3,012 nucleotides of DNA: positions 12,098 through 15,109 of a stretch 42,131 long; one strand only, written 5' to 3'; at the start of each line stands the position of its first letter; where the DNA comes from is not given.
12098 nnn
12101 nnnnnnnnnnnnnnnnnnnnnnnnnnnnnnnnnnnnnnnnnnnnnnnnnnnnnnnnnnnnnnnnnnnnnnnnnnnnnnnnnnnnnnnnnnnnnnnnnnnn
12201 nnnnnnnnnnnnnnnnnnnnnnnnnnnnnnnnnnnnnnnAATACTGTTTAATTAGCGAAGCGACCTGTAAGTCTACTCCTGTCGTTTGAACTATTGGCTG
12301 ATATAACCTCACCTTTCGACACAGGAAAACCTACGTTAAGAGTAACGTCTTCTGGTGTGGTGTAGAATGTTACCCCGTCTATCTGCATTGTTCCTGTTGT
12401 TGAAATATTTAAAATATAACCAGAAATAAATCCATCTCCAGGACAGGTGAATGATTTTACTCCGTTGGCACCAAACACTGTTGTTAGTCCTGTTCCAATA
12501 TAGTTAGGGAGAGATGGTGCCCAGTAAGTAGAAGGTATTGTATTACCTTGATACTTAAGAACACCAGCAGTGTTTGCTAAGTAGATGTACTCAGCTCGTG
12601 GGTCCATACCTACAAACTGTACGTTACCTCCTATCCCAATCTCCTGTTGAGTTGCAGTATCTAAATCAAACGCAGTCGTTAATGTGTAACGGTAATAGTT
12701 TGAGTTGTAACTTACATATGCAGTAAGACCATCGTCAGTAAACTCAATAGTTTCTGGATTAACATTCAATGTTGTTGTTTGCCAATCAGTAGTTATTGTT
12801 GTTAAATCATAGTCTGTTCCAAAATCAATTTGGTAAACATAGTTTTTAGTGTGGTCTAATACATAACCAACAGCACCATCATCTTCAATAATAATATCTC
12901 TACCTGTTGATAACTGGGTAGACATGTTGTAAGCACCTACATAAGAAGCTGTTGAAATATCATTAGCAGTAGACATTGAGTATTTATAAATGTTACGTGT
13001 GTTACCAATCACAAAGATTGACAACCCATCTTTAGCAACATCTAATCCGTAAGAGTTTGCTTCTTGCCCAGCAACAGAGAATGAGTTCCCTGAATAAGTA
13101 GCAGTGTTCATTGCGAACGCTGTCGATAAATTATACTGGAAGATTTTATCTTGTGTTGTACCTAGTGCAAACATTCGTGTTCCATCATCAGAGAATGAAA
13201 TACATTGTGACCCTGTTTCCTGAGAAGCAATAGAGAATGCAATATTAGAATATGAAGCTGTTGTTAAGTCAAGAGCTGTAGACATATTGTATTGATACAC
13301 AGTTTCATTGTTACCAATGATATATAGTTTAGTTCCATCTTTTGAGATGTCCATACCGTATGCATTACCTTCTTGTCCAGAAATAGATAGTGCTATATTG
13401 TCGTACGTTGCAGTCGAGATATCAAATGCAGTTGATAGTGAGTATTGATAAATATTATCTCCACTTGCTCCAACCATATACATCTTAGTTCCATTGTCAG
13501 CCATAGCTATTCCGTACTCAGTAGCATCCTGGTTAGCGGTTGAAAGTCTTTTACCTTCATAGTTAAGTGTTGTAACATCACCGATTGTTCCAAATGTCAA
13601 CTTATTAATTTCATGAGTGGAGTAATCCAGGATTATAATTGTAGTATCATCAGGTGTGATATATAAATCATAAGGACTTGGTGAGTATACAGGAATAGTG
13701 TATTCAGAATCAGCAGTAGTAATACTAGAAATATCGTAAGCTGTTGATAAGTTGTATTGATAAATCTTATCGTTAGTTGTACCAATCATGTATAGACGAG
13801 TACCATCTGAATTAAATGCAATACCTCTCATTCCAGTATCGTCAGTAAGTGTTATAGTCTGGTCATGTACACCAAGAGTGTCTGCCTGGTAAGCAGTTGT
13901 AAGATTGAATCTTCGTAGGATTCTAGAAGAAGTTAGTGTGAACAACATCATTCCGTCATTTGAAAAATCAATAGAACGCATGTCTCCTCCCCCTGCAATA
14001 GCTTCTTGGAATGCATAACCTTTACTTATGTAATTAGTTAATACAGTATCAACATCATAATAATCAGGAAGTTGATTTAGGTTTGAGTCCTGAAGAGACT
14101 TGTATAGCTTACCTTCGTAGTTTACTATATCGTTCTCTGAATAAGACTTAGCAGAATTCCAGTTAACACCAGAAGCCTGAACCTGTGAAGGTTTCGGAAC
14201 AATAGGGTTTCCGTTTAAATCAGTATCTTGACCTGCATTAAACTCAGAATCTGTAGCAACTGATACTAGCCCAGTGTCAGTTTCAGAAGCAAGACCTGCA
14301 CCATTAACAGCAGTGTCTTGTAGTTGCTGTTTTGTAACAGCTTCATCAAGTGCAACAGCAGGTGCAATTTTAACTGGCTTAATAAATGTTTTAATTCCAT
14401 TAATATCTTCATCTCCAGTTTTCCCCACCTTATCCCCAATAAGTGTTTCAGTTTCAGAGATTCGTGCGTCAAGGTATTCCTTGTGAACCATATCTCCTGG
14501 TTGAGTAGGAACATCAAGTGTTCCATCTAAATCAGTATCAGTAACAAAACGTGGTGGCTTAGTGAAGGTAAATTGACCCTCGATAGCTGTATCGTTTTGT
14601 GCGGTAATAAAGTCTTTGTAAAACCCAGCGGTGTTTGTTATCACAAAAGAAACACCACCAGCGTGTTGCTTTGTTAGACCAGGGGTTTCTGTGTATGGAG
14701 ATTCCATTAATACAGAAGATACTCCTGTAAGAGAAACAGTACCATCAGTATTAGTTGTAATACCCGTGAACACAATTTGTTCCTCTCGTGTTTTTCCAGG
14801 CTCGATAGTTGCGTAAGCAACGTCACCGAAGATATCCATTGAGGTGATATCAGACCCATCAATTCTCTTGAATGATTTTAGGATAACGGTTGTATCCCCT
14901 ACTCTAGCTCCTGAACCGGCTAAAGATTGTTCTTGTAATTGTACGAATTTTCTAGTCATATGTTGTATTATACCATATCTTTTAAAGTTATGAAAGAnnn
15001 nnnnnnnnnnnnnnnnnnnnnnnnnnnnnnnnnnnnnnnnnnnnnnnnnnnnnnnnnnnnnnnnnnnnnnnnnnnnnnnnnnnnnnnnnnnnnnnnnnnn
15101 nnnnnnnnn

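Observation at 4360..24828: Late genes use a rigid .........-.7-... module, implying leaderless mRNAs and a late arm cut into many terminator-promoter units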

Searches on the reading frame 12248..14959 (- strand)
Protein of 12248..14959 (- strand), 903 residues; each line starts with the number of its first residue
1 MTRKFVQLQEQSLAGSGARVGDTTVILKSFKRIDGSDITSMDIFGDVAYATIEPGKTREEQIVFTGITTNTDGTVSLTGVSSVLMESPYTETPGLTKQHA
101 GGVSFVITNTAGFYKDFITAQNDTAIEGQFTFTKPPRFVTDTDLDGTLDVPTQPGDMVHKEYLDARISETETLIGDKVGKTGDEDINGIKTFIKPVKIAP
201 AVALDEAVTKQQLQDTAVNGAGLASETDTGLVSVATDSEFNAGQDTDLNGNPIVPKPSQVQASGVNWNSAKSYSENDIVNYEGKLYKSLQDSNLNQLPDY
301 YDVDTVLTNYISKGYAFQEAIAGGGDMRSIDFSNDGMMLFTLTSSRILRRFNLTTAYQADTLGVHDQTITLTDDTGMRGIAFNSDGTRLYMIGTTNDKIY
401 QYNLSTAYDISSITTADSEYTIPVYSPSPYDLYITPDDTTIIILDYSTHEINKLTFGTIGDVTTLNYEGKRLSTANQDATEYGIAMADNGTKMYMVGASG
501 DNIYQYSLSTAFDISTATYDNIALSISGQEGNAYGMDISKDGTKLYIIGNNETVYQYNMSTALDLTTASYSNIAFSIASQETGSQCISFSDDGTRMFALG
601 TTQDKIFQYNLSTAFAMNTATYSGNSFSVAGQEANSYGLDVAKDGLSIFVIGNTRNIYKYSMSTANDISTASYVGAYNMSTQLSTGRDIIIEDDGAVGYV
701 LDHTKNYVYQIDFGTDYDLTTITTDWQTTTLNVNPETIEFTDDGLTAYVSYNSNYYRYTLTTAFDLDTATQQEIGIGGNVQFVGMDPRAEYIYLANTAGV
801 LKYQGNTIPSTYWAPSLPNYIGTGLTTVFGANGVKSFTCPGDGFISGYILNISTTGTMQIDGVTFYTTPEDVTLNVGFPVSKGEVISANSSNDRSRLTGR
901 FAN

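Call 9: search_protein_families(library=pfam, proteins=[window:12248-14959:-], max_evalue=0.01)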
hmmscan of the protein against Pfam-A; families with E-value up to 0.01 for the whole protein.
window:12248-14959:- (903 aa): 8 families
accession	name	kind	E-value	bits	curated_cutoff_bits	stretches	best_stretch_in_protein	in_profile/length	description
PF25174.1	Beta-prop_THOC3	-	3.5e-07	30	305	1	327-630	5-261/272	THOC3 beta-propeller domain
PF24681.1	Kelch_KLHDC2_KLHL20_DRC7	-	2.4e-05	24.2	50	1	482-623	52-192/221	KLHDC2/KLHL20/DRC7 Kelch-repeats domain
PF02839.19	CBM_5_12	-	0.00011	22.6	26.2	1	266-290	1-25/44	Carbohydrate-binding module family 5/12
PF25173.1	Beta-prop_WDR3_1st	-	0.00021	21.5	154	0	392-479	4-93/184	WDR3 first beta-propeller domain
PF25171.1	Beta-prop_WDR36-Utp21_1st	-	0.00061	19.7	80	0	573-614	184-225/266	WDR36/Utp21 first beta-propeller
PF24814.1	WD40_Prp19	-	0.00069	19.2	320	0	325-419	178-262/281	Prp19 WD40 domain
PF16755.11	Beta-prop_NUP159_NUP214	-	0.0011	18.8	29.6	0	375-551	59-240/366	NUP159/214 beta propeller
PF08450.18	SGL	-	0.0041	17.2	26.3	0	376-407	135-166/246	SMP-30/Gluconolactonase/LRE-like region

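Call 84: search_dna_similar(query=window:12248-14959:-, collection=phages, mode=protein, max_rows=12, max_evalue=0.001)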
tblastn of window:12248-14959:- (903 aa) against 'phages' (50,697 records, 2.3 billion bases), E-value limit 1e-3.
Records with a match: 18; places in all: 46; records where one place covers at least 80% of the query: 0.
Best place of each record, by identity: <60% 18.
By first word of the organism name: Maribacter 8; Roseobacter 4; Lentibacter 2; Synechococcus 2; uncultured 1; Caudoviricetes 1.
By host as written in the record: Maribacter forsetii DSM18668 8; Rhodobacteraceae bacterium FZCC0023 3; Lentibacter sp. SH36 2; - 2; Synechococcus sp. WH7803 2; Rhodobacteraceae bacterium FZCC0089 1.
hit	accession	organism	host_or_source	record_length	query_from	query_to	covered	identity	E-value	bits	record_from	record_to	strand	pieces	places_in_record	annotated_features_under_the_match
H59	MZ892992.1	Roseobacter phage CRP-738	Rhodobacteraceae bacterium FZCC0089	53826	325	758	48%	33.8%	3e-34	261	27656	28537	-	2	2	hypothetical protein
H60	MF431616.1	Lentibacter phage vB_LenP_ICBM2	Lentibacter sp. SH36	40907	332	754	47%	33.4%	8e-34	227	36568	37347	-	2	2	hypothetical protein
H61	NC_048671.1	Lentibacter phage vB_LenP_ICBM2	Lentibacter sp. SH36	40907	332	754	47%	33.4%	8e-34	227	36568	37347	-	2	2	hypothetical protein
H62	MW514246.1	Roseobacter phage CRP-9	Rhodobacteraceae bacterium FZCC0023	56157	321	710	43%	35.5%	5e-38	242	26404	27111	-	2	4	hypothetical protein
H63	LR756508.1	uncultured phage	metagenomic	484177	328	719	43%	30.9%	2e-25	221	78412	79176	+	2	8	record has no annotation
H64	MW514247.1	Roseobacter phage CRP-13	Rhodobacteraceae bacterium FZCC0023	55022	322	754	48%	27.4%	1e-27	127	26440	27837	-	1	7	hypothetical protein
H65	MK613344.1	Roseobacter phage CRP-2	Rhodobacteraceae bacterium FZCC0023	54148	343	751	45%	26.0%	4e-11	74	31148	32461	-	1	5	hypothetical protein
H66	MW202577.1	Caudoviricetes sp.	Manatee Spring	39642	379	719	38%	28.1%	2e-14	154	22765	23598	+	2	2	putative isomerase ybhE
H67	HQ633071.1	Synechococcus phage S-SKS1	Synechococcus sp. WH7803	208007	366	650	32%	27.0%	8e-22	108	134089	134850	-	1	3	none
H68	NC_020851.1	Synechococcus phage S-SKS1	Synechococcus sp. WH7803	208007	366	650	32%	27.0%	8e-22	108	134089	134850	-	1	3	none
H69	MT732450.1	Maribacter phage Colly_1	Maribacter forsetii DSM18668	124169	484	673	21%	29.3%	3e-9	67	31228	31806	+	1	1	hypothetical protein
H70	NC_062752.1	Maribacter phage Colly_1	Maribacter forsetii DSM18668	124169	484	673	21%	29.3%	3e-9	67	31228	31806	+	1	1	hypothetical protein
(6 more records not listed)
